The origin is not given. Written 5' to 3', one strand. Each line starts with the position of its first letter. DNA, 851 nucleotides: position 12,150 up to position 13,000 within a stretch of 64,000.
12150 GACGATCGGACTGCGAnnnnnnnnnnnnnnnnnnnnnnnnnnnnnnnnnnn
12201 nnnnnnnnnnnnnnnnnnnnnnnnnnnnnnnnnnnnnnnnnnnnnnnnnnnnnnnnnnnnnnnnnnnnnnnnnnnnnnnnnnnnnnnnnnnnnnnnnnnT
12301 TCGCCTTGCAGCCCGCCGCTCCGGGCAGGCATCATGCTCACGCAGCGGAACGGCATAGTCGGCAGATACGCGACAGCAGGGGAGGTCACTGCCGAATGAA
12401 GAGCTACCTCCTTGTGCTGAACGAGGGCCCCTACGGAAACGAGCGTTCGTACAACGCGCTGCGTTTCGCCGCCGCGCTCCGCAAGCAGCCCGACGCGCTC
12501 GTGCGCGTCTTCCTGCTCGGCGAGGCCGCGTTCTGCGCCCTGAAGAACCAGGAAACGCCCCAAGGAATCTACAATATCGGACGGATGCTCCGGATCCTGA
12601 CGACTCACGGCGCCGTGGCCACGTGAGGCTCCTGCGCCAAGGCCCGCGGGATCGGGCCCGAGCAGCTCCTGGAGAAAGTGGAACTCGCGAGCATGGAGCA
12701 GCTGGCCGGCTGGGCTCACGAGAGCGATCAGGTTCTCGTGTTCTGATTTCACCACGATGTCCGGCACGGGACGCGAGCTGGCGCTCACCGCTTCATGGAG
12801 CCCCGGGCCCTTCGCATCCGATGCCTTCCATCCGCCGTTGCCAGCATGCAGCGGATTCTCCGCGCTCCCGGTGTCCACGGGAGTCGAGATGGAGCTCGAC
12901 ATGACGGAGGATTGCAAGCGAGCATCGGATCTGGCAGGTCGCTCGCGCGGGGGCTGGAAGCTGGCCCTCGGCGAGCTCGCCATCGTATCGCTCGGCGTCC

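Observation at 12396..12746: DsrE/YchN-like gene with an in-frame TGA: candidate selenoprotein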

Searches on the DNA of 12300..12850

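Call 8: search_rna_families(source=window, start=12300, end=12850, threshold=evalue, max_evalue=10, show_alignments=3)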
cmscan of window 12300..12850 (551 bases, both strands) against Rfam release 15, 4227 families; matches with E-value up to 10: 4.
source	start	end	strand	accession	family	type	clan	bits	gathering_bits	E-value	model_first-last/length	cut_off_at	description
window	12381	12447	-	RF00468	HCV_SLVII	Cis-reg;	-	18.7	63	0.15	1-70/70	no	Hepatitis C virus stem-loop VII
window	12609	12638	+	RF03991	mir-9209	Gene; miRNA;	-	14.8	90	4.9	23-52/72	no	mir-9209 microRNA precursor family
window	12608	12639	+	RF00164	s2m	Cis-reg;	CL00117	13.6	50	8.7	1-43/43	no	Coronavirus 3' stem-loop II-like motif (s2m)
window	12392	12426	+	RF01149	sR10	Gene; snRNA; snoRNA; CD-box;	-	11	45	3.8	1-54/54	no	Small nucleolar RNA sR10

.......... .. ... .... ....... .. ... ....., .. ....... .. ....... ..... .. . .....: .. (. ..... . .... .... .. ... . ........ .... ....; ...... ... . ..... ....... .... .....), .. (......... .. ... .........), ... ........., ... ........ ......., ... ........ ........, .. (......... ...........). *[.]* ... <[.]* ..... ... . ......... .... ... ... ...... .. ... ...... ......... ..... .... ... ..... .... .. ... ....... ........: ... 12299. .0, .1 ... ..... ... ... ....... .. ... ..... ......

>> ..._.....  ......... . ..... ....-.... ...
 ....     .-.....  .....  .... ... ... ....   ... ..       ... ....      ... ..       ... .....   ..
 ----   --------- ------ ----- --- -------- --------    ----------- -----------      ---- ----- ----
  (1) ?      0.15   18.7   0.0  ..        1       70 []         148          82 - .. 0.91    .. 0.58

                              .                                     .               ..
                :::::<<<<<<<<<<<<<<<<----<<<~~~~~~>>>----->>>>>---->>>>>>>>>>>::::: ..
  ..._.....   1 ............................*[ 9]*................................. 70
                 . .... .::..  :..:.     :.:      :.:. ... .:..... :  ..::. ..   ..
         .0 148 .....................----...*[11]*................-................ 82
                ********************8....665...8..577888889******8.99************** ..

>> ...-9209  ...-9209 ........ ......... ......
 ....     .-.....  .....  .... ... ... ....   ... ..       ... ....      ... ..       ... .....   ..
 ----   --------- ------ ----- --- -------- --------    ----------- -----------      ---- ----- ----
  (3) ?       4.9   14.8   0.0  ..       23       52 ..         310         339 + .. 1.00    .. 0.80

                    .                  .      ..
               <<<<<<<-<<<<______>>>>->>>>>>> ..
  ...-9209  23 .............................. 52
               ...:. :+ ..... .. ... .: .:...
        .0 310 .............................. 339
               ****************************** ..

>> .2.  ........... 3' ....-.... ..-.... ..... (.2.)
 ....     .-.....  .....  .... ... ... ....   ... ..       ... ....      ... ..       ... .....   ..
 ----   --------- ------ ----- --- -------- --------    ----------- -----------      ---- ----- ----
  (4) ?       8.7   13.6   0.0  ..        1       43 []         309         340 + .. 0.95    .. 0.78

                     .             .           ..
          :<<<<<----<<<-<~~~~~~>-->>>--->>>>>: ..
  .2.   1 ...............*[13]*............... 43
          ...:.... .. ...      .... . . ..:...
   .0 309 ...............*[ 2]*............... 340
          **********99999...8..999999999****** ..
